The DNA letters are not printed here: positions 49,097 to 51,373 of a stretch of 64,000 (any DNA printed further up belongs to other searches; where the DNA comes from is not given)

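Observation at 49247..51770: Second GC-elevated segment abutting a tRNA 3' end: NUDIX-HAD fusion protein plus DUF1905/OmdA protein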

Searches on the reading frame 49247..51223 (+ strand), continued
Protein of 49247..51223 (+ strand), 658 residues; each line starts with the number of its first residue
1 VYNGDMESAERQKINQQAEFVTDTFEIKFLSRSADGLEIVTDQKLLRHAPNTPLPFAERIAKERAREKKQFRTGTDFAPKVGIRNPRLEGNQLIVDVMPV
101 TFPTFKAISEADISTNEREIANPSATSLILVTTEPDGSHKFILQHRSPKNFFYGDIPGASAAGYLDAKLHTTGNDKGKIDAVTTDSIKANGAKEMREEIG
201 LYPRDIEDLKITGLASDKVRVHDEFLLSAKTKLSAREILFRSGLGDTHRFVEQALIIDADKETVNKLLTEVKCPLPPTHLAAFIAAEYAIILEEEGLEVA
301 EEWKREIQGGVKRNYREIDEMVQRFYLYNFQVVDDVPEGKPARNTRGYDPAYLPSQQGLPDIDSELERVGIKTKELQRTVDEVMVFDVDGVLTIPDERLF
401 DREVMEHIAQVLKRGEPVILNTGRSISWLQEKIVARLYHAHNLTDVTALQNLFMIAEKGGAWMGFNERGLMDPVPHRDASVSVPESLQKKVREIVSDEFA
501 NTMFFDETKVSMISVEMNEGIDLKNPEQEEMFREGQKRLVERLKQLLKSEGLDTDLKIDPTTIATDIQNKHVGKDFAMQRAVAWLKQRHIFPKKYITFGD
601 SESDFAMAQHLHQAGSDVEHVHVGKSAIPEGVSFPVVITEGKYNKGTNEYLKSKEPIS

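Call 26: predict_structure(alignment_id=A1)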
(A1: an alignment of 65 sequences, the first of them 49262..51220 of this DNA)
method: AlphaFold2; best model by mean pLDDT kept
length: 653 residues; sequences in the alignment: 65
mean_pLDDT: 92.5   pTM: 0.81
mean pLDDT of the five models: 92.5, 92.4, 91.6, 91.5, 91.1
residues with pLDDT >= 90: 523; 70-90: 105; 50-70: 18; < 50: 7
segments of 3 or more residues with pLDDT < 50: 1-4
pLDDT, mean of each block of 10 residues (from residue 1): 56 95 97 98 84 90 83 92 97 94 89 90 96 93 88 95 94 97 96 89 98 96 96 71 62 95 98 98 98 98 98 98 96 92 96 95 81 89 94 87 96 97 95 93 96 94 87 89 98 98 96 95 97 98 97 95 93 91 91 96 94 97 96 97 96 63
secondary structure, 60 per line:
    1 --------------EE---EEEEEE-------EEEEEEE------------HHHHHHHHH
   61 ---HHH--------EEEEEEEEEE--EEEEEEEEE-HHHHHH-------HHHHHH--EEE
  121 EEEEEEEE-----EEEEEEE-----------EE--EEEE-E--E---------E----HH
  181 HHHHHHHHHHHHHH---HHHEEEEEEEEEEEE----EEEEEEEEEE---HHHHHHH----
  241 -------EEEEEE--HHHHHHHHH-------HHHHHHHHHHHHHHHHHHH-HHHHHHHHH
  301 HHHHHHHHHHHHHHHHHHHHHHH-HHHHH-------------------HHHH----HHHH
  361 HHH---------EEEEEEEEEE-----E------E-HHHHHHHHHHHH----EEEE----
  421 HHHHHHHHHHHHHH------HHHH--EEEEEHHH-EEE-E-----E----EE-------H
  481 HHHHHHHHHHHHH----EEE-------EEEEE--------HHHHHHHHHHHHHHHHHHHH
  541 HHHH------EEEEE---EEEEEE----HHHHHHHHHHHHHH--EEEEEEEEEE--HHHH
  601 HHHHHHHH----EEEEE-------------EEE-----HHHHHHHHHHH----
elements in order: E20-25 E33-39 H52-60 E75-84 E87-95 H97-102 H110-115 E118-128 E134-140 E156-159 H179-194 E201-212 E217-226 H230-236 E248-253 H256-264 H272-290 H292-323 H325-329 H349-352 H357-363 E373-382 H397-408 E413-416 H421-434 H441-444 E447-451 E456-458 H480-493 E498-500 E508-512 H521-544 E551-555 E559-564 H569-582 E585-594 H597-608 E613-617 E631-633 H639-649

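Call 28: fold_search(model_id=the predicted structure, library=pdb)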
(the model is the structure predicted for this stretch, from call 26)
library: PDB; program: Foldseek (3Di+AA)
matches with E <= 10: 1129; with E <= 0.001: 111
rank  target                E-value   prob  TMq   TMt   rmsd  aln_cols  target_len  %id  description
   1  5r50                  2.5e-11  1.00  0.31  0.66   4.7       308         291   15  PanDDA analysis group deposition -- Crystal Structure of human NUDT22 in complex with N13371a (released 2020-07-01)
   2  5lf9                  3.7e-11  1.00  0.32  0.68   5.0       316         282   14  Crystal structure of human NUDT22 (released 2017-08-02)
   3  6rmo_J                4.6e-11  1.00  0.27  0.42  18.3       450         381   14  Structure of Plasmodium falciparum IMP-nucleotidase (released 2020-07-15)
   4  1wr8_B                8.5e-11  1.00  0.28  0.70   4.8       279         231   17  Crystal structure of hypothetical protein PH1421 from Pyrococcus horikoshii. (released 2004-10-26)
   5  5lou_B                9.0e-11  1.00  0.32  0.65   4.9       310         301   16  human NUDT22 (released 2017-09-13)
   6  1wr8_A                9.6e-11  1.00  0.28  0.72   4.3       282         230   16  Crystal structure of hypothetical protein PH1421 from Pyrococcus horikoshii. (released 2004-10-26)
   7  6rmw_G                1.2e-10  1.00  0.27  0.43  15.1       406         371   15  Structure of N-terminal truncated IMP bound Plasmodium falciparum IMP-nucleotidase (released 2020-07-15)
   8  6rmo_L                1.5e-10  1.00  0.27  0.42  18.3       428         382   16  Structure of Plasmodium falciparum IMP-nucleotidase (released 2020-07-15)
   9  5lor_A                1.9e-10  1.00  0.32  0.68   5.4       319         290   17  human NUDT22 (released 2017-08-16)
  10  6rmd_D                2.2e-10  1.00  0.27  0.43  15.2       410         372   14  Structure of ATP bound Plasmodium falciparum IMP-nucleotidase (released 2020-07-15)
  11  6rn1_A                2.3e-10  1.00  0.27  0.44  19.0       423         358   14  Structure of N-terminal truncated Plasmodium falciparum IMP-nucleotidase (released 2020-07-15)
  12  6upb_A                2.5e-10  1.00  0.29  0.69   6.9       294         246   14  Structure of apo trehalose-6-phosphate phosphatase from Salmonella typhimurium (released 2020-08-26)
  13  6rnh_B                2.5e-10  1.00  0.27  0.42  14.7       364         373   16  Structure of C-terminal truncated Plasmodium falciparum IMP-nucleotidase (released 2020-07-15)
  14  6rmo_P                2.5e-10  1.00  0.26  0.40  18.6       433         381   15  Structure of Plasmodium falciparum IMP-nucleotidase (released 2020-07-15)
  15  6rmo_H                2.8e-10  1.00  0.25  0.42  17.7       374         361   14  Structure of Plasmodium falciparum IMP-nucleotidase (released 2020-07-15)
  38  4bnd_A                2.6e-09  1.00  0.29  0.66   5.1       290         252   13  Structure of an atypical alpha-phosphoglucomutase similar to eukaryotic phosphomannomutases (released 2013-10-02)
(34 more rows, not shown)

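Call 51: search_protein_families(library=pfam, proteins=[L001:11830-12138:-], max_evalue=0.01)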
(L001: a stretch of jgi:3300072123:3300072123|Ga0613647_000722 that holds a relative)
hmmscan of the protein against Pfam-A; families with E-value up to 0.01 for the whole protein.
L001:11830-12138:- (102 aa): 1 family
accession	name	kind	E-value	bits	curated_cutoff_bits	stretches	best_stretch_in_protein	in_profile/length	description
PF13376.11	OmdA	-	3.4e-16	59.4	25.6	1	12-69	3-60/60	Bacteriocin-protection, YdeI or OmpD-Associated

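Call 67: search_protein_families(library=ncbifam, proteins=[L007:6982-7995:+, L005:6391-7428:+, L005:11338-12357:-, L005:7431-7973:+, L005:10782-11285:-, L005:4400-4948:+, L005:10100-10822:-, L006:6999-7916:+], max_evalue=0.00001)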
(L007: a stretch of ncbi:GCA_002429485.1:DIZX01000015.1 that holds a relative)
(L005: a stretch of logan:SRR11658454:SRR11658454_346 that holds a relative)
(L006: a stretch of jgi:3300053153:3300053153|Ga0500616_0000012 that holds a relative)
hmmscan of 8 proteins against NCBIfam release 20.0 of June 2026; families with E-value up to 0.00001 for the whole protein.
L007:6982-7995:+ (337 aa): 7 families
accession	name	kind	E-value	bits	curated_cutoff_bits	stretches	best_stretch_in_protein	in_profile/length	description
TIGR01472.1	gmd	equivalog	3.7e-127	424.2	415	1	6-323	1-340/342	GDP-mannose 4,6-dehydratase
TIGR04180.1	EDH_00030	hypoth_equivalog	1.8e-24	86.3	475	1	9-308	2-296/297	NAD-dependent 4,6-dehydratase LegB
TIGR01181.1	dTDP_gluc_dehyt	equivalog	2.4e-24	86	365.1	1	45-318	41-308/321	dTDP-glucose 4,6-dehydratase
TIGR02622.1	CDP_4_6_dhtase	equivalog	1.1e-15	57.6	278.45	1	4-172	3-172/352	CDP-glucose 4,6-dehydratase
TIGR01179.1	galE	equivalog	2.2e-13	49.7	262.3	1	9-171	3-162/332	UDP-glucose 4-epimerase GalE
NF007582.0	PRK10217.1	equivalog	3.1e-10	39.7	698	1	60-238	59-240/355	dTDP-glucose 4,6-dehydratase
NF007490.0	PRK10084.1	subfamily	2.8e-07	29.8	649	1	60-241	58-250/361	dTDP-glucose 4,6-dehydratase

L005:6391-7428:+ (345 aa): 11 families
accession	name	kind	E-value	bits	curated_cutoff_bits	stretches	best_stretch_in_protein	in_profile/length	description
TIGR01472.1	gmd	equivalog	2.1e-131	438.2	415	1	2-341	1-340/342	GDP-mannose 4,6-dehydratase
TIGR04180.1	EDH_00030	hypoth_equivalog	1.5e-23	83.3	475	1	5-274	2-261/297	NAD-dependent 4,6-dehydratase LegB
TIGR01181.1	dTDP_gluc_dehyt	equivalog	2e-22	79.7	365.1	1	4-260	2-252/321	dTDP-glucose 4,6-dehydratase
TIGR02622.1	CDP_4_6_dhtase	equivalog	2.8e-16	59.6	278.45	1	2-174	5-172/352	CDP-glucose 4,6-dehydratase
TIGR01179.1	galE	equivalog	1e-15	57.4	262.3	1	4-185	2-175/332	UDP-glucose 4-epimerase GalE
NF007582.0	PRK10217.1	equivalog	4.8e-13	48.9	698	1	1-249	1-249/355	dTDP-glucose 4,6-dehydratase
NF007490.0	PRK10084.1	subfamily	2.3e-12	46.6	649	1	4-248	3-255/361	dTDP-glucose 4,6-dehydratase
TIGR01214.1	rmlD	equivalog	4.2e-10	39.2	224.05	1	4-203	2-167/285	dTDP-4-dehydrorhamnose reductase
NF043036.1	ErythonDh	equivalog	1.1e-07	31.3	325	1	3-170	2-163/321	D-erythronate dehydrogenase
NF011728.1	PRK15181.1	equivalog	1.9e-07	30.4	760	1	53-199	71-208/348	Vi polysaccharide biosynthesis UDP-N-acetylglucosaminuronic acid C-4 epimerase TviC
NF007956.0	PRK10675.1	subfamily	2.8e-06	26.7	394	1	4-168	3-161/338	UDP-glucose 4-epimerase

L005:11338-12357:- (339 aa): 21 families
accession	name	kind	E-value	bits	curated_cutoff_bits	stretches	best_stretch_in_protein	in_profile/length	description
TIGR04180.1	EDH_00030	hypoth_equivalog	2.2e-34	118.9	475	1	38-324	1-297/297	NAD-dependent 4,6-dehydratase LegB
TIGR01179.1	galE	equivalog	3.1e-33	115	262.3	2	37-203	1-178/332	UDP-glucose 4-epimerase GalE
TIGR01181.1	dTDP_gluc_dehyt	equivalog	3.6e-24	85.4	365.1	1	38-333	2-308/321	dTDP-glucose 4,6-dehydratase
TIGR02197.1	heptose_epim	equivalog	1.2e-17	64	274.6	1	38-336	1-313/316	ADP-glyceromanno-heptose 6-epimerase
TIGR02622.1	CDP_4_6_dhtase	equivalog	2.8e-17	62.9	278.45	1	33-332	2-326/352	CDP-glucose 4,6-dehydratase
TIGR01472.1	gmd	equivalog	9.5e-17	61.2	415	1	38-334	3-336/342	GDP-mannose 4,6-dehydratase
NF007956.0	PRK10675.1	subfamily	2.1e-15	56.7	394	1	37-203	2-182/338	UDP-glucose 4-epimerase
NF047922.1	GDPFucSynFcl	equivalog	7.6e-15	55.1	500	1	35-332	2-297/308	GDP-L-fucose synthase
TIGR03466.1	HpnA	hypoth_equivalog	2e-13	50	367.65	1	37-302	2-264/327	hopanoid-associated sugar epimerase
NF011728.1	PRK15181.1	equivalog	1.2e-12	47.5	760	1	34-331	14-332/348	Vi polysaccharide biosynthesis UDP-N-acetylglucosaminuronic acid C-4 epimerase TviC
NF043036.1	ErythonDh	equivalog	1.6e-11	44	325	1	37-205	2-184/321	D-erythronate dehydrogenase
TIGR01777.1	yfcH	hypoth_equivalog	2.5e-11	43.7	207.35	1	38-165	1-129/292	TIGR01777 family oxidoreductase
NF008872.0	PRK11908.1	equivalog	1.3e-10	40.9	294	1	36-253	2-237/349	bifunctional UDP-4-keto-pentose/UDP-xylose synthase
NF042422.1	oxyalk_red_OleD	equivalog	3.1e-09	36.6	580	1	37-293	2-259/329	2-alkyl-3-oxoalkanoate reductase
NF005998.1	PRK08125.1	equivalog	1.5e-08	33.5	777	1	35-251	315-549/649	bifunctional UDP-4-amino-4-deoxy-L-arabinose formyltransferase/UDP-glucuronic acid oxidase ArnA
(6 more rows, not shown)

L005:7431-7973:+ (180 aa): 7 families
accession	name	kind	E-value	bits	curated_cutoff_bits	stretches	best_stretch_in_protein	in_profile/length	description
NF008736.0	PRK11762.1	equivalog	3.4e-15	56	169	1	11-171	15-174/186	ADP compounds hydrolase NudE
NF008044.0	PRK10776.1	equivalog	1.5e-10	41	148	1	40-155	2-112/130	8-oxo-dGTP diphosphatase MutT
NF006530.0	PRK08999.1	equivalog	3.8e-10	39.3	245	1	43-155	7-114/315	Nudix family hydrolase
TIGR00586.1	mutt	equivalog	4.9e-10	39.5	97.9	1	40-154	3-112/129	8-oxo-dGTP diphosphatase MutT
NF041652.1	Nud_hyd_Dein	equivalog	8.1e-08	32.6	200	1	47-161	18-135/152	Nudix hydrolase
NF001938.0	PRK00714.1-5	equivalog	1.2e-07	31.3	116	1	39-104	10-80/172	RNA pyrophosphohydrolase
NF006961.0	PRK09438.1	equivalog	7.7e-06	25.4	103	0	39-98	5-61/151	dihydroneopterin triphosphate diphosphatase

L005:10782-11285:- (167 aa): 6 families
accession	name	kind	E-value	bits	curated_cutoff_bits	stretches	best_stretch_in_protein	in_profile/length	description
NF008736.0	PRK11762.1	equivalog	2.4e-13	50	169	1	13-149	34-172/186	ADP compounds hydrolase NudE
NF001938.0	PRK00714.1-5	equivalog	3.7e-07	29.7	116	1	35-81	24-75/172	RNA pyrophosphohydrolase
TIGR00586.1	mutt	equivalog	3.9e-07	30.1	97.9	1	27-82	8-63/129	8-oxo-dGTP diphosphatase MutT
NF008044.0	PRK10776.1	equivalog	4.3e-07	29.9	148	1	27-83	7-63/130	8-oxo-dGTP diphosphatase MutT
NF006530.0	PRK08999.1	equivalog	8.9e-07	28.2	245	1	27-81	9-63/315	Nudix family hydrolase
NF007834.0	PRK10546.1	equivalog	1.7e-06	27.9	156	1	26-85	5-64/135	pyrimidine (deoxy)nucleoside triphosphate diphosphatase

L005:4400-4948:+ (182 aa): 1 family
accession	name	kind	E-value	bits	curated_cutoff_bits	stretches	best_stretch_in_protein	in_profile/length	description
TIGR01479.1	GMP_PMI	equivalog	1.8e-06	27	372.95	1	85-182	378-467/467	mannose-1-phosphate guanylyltransferase/mannose-6-phosphate isomerase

L005:10100-10822:- (240 aa): 3 families
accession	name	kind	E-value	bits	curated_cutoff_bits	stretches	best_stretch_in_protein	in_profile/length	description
NF006989.0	PRK09454.1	equivalog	1.6e-12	47.3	264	1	6-85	8-87/251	glycerophosphodiester phosphodiesterase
NF053857.1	LysphglycPlipDStph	equivalog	2.3e-09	37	450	1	9-80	47-118/305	lysophosphatidylglycerol phospholipase D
NF008354.0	PRK11143.1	equivalog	1.2e-07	31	254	1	8-60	31-83/359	glycerophosphodiester phosphodiesterase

L006:6999-7916:+ (305 aa): 19 families
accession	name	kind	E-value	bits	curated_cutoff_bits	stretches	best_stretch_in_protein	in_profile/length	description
TIGR04180.1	EDH_00030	hypoth_equivalog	3.3e-33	115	475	1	6-292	1-296/297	NAD-dependent 4,6-dehydratase LegB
TIGR01179.1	galE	equivalog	3e-31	108.5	262.3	1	5-300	1-320/332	UDP-glucose 4-epimerase GalE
TIGR01181.1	dTDP_gluc_dehyt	equivalog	1.6e-21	76.7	365.1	1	6-300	2-306/321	dTDP-glucose 4,6-dehydratase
TIGR01472.1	gmd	equivalog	8.6e-15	54.8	415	1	67-256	80-271/342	GDP-mannose 4,6-dehydratase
TIGR02197.1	heptose_epim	equivalog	1.4e-14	54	274.6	1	6-303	1-311/316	ADP-glyceromanno-heptose 6-epimerase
NF047922.1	GDPFucSynFcl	equivalog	2.5e-14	53.5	500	1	3-299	2-295/308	GDP-L-fucose synthase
NF011728.1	PRK15181.1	equivalog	2.3e-12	46.6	760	1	3-251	15-280/348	Vi polysaccharide biosynthesis UDP-N-acetylglucosaminuronic acid C-4 epimerase TviC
NF007956.0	PRK10675.1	subfamily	6.5e-12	45.2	394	1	7-158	4-167/338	UDP-glucose 4-epimerase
TIGR01777.1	yfcH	hypoth_equivalog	3.7e-11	43.1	207.35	1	6-244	1-232/292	TIGR01777 family oxidoreductase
NF042423.1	oxyalk_red_Shew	equivalog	1.6e-10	40.5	580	1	3-238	8-234/331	2-alkyl-3-oxoalkanoate reductase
TIGR02622.1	CDP_4_6_dhtase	equivalog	1.7e-10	40.5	278.45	1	3-301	4-326/352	CDP-glucose 4,6-dehydratase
TIGR03466.1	HpnA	hypoth_equivalog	2.2e-10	40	367.65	1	6-217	3-212/327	hopanoid-associated sugar epimerase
NF043036.1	ErythonDh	equivalog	3e-09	36.5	325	1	5-174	2-185/321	D-erythronate dehydrogenase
TIGR01746.1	Thioester-redct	subfamily_domain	1.2e-08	34.6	213.35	0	63-264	87-291/371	thioester reductase domain-containing protein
NF007582.0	PRK10217.1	equivalog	8.4e-08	31.7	698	1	24-235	38-252/355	dTDP-glucose 4,6-dehydratase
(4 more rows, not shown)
